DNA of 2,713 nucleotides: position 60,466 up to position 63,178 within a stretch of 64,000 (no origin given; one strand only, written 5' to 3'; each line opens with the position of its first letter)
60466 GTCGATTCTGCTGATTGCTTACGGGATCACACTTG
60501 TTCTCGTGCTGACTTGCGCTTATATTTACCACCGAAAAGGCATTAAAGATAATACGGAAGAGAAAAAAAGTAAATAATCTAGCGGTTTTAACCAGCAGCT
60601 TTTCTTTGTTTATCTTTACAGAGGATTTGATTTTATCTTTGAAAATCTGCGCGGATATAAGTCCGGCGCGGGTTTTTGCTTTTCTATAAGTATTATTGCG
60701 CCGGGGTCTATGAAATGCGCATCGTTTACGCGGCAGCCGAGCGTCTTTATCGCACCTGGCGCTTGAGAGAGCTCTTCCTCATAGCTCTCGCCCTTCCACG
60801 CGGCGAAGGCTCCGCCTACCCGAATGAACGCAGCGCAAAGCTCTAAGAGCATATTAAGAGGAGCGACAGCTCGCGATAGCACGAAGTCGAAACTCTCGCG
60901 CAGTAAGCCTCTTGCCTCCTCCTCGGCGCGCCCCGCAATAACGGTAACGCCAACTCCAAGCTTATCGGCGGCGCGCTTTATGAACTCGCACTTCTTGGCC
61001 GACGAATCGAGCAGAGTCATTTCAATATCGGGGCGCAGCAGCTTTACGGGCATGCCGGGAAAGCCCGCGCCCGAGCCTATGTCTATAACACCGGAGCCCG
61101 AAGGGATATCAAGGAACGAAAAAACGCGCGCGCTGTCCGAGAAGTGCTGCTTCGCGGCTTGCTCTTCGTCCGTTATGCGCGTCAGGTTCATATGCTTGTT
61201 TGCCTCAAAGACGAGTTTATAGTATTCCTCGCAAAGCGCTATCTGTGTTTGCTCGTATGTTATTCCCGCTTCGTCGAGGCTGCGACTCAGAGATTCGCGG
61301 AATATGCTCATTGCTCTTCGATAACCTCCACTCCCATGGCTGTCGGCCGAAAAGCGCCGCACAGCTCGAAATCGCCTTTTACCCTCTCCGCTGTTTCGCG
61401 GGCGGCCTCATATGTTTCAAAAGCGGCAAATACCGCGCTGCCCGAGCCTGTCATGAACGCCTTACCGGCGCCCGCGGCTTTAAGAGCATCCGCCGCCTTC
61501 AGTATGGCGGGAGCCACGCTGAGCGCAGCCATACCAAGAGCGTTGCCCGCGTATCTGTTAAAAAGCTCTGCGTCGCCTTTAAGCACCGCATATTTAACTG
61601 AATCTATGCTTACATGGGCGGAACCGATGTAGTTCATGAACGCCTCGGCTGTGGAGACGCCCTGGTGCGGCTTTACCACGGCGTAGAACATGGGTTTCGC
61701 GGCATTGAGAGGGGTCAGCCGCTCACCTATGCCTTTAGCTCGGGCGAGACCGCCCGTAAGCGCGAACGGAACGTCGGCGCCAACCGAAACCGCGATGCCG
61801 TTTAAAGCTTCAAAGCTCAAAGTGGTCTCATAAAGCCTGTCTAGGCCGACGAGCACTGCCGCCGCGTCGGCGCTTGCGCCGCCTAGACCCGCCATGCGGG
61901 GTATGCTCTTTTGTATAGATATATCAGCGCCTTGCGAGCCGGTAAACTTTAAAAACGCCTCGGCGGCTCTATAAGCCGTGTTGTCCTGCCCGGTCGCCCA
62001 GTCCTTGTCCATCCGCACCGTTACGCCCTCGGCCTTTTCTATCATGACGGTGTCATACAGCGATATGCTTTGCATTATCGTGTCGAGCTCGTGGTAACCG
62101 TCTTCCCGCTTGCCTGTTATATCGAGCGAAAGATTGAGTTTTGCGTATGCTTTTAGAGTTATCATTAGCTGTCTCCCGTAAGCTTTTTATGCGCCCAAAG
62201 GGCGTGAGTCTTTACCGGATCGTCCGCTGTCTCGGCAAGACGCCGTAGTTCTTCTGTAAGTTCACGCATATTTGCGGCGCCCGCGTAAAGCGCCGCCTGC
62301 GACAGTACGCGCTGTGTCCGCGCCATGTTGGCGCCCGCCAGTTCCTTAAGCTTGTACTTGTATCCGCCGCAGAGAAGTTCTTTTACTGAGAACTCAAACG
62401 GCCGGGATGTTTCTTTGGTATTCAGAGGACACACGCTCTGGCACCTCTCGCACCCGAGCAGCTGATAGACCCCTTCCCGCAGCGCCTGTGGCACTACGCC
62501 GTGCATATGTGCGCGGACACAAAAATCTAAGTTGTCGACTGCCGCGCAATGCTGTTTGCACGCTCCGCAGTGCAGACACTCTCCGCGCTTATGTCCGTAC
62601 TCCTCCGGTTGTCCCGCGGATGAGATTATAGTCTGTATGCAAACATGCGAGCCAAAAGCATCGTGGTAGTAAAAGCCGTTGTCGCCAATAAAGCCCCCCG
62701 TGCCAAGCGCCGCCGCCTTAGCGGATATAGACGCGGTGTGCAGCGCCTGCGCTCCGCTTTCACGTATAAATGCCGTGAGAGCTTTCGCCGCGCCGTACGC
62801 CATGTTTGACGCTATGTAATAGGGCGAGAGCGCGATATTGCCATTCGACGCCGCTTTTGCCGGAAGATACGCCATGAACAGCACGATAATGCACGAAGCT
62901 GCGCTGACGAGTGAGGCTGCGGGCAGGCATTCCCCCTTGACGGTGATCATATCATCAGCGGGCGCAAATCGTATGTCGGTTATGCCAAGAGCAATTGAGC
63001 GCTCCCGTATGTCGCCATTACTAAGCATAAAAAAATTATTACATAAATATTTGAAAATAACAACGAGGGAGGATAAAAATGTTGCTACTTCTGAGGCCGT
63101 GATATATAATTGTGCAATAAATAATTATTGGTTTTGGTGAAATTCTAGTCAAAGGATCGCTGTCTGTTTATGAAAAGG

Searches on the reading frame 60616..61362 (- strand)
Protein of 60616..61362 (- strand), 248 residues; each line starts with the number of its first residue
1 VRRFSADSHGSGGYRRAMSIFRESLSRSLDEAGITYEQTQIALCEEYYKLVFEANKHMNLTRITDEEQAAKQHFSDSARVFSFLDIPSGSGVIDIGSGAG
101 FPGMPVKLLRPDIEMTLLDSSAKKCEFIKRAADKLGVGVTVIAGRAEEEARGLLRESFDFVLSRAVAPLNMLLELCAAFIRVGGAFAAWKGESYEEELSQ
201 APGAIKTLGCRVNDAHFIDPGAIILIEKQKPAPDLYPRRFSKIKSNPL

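Call 16: search_protein_families(library=pfam, proteins=[window:60616-61362:-])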
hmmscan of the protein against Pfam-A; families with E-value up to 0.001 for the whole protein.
window:60616-61362:- (248 aa): 4 families
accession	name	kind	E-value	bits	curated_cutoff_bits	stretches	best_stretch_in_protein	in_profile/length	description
PF02527.21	GidB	-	7.8e-45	152.9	27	1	41-215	2-173/184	rRNA small subunit methyltransferase G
PF13847.12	Methyltransf_31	-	2.3e-08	34.3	27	1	88-175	3-89/145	Methyltransferase domain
PF13649.12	Methyltransf_25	-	1.8e-05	25.8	27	1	92-165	1-73/97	Methyltransferase domain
PF05175.20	MTS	-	6.7e-05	23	23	1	88-163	31-104/170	Methyltransferase small domain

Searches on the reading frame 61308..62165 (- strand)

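Call 16: search_protein_families(library=pfam, proteins=[window:61308-62165:-])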
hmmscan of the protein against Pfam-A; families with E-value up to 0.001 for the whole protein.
window:61308-62165:- (285 aa): 2 families
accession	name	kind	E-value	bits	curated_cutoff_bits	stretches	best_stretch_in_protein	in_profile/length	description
PF00288.32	GHMP_kinases_N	-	1.1e-14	54.8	22.3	1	62-139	1-87/87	GHMP kinases N terminal domain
PF08544.19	GHMP_kinases_C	-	1.5e-09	38.6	21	1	192-264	3-81/85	GHMP kinases C terminal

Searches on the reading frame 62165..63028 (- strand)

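Call 16: search_protein_families(library=pfam, proteins=[window:62165-63028:-])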
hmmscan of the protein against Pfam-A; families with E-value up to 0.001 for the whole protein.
window:62165-63028:- (287 aa): 1 family
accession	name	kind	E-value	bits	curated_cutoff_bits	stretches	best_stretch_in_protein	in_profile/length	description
PF13237.11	Fer4_10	-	0.00051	20.4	25.5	0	192-205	11-27/53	4Fe-4S dicluster domain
